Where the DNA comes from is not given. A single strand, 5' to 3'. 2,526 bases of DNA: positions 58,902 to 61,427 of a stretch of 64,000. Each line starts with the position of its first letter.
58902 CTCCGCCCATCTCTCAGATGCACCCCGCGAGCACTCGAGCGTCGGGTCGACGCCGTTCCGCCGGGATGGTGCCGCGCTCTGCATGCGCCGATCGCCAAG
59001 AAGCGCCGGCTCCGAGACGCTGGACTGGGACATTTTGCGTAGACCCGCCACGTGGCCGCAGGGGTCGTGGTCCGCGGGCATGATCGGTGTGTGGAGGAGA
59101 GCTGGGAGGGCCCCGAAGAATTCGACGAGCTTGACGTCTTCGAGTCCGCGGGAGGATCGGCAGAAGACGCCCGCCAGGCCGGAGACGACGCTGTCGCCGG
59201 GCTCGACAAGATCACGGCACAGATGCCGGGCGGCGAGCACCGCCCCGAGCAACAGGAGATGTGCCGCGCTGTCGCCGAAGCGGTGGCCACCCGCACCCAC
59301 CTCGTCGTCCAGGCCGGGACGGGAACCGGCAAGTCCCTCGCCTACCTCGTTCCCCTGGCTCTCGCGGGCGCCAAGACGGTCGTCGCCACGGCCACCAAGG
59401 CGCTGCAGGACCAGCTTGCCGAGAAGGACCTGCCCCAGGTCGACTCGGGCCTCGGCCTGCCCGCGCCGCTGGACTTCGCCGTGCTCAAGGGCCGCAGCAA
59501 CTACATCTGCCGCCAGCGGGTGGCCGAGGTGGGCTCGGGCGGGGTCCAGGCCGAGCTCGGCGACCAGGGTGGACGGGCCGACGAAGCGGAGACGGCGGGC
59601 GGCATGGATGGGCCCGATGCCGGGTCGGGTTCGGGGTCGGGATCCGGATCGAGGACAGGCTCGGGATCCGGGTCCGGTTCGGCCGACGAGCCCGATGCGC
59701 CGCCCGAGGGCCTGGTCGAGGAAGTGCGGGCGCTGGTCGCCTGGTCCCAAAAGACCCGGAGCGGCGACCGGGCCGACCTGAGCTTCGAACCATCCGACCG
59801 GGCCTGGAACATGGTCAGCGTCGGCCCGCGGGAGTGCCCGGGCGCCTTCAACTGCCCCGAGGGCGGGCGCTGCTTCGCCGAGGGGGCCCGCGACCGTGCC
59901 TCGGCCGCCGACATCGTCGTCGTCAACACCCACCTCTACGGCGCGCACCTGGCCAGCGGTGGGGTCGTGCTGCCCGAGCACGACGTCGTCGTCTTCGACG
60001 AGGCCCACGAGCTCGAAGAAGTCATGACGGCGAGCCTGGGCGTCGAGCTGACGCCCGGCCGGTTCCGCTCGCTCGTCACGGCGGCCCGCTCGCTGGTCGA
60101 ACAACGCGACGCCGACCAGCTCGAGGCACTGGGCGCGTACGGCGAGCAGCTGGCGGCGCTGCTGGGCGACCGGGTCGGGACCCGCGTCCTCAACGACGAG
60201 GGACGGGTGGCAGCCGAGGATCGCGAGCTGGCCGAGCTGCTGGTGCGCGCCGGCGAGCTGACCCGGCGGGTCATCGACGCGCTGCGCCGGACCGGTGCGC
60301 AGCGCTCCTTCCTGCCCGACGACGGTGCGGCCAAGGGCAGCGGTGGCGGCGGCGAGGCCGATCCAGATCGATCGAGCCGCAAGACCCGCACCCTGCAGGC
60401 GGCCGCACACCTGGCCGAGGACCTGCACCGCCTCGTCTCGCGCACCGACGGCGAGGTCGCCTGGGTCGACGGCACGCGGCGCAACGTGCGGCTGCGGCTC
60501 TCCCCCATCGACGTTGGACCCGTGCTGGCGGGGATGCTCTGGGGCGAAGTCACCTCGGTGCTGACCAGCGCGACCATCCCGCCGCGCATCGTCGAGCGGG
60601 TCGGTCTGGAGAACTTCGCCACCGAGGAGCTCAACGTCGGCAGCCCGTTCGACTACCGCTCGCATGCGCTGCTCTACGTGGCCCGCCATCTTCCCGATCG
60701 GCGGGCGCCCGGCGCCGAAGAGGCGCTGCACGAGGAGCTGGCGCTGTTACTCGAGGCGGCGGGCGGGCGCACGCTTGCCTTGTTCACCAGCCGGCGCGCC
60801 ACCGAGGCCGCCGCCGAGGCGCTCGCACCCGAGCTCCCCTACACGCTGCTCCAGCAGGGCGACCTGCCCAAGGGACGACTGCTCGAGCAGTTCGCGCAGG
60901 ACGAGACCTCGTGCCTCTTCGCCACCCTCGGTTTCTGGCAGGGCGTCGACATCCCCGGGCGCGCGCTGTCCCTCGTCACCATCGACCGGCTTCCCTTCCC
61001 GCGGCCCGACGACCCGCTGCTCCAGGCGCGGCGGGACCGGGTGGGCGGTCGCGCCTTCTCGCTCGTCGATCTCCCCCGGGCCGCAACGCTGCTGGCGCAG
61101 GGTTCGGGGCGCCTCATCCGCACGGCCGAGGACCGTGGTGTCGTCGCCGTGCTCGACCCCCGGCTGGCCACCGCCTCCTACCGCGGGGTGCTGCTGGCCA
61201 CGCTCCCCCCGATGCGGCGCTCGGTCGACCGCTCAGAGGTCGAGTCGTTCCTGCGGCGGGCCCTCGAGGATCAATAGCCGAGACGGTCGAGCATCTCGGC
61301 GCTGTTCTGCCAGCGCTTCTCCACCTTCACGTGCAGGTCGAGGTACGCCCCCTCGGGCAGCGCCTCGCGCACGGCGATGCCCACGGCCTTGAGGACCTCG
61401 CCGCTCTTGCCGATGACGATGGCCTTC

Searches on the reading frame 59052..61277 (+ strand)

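Call 80: search_protein_families(library=pfam, max_evalue=0.001, proteins=[window:59052-61277:+])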
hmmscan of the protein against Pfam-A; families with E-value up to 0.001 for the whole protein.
window:59052-61277:+ (741 aa): 3 families
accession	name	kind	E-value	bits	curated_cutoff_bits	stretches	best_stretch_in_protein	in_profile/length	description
PF13307.12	Helicase_C_2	-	3.6e-34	118.7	25.3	1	566-720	4-169/170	Helicase C-terminal domain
PF00270.35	DEAD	-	2.8e-09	37.4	26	1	67-124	4-63/167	DEAD/DEAH box helicase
PF04851.21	ResIII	-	9e-06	26.1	22.5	0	63-124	4-71/164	Type III restriction enzyme, res subunit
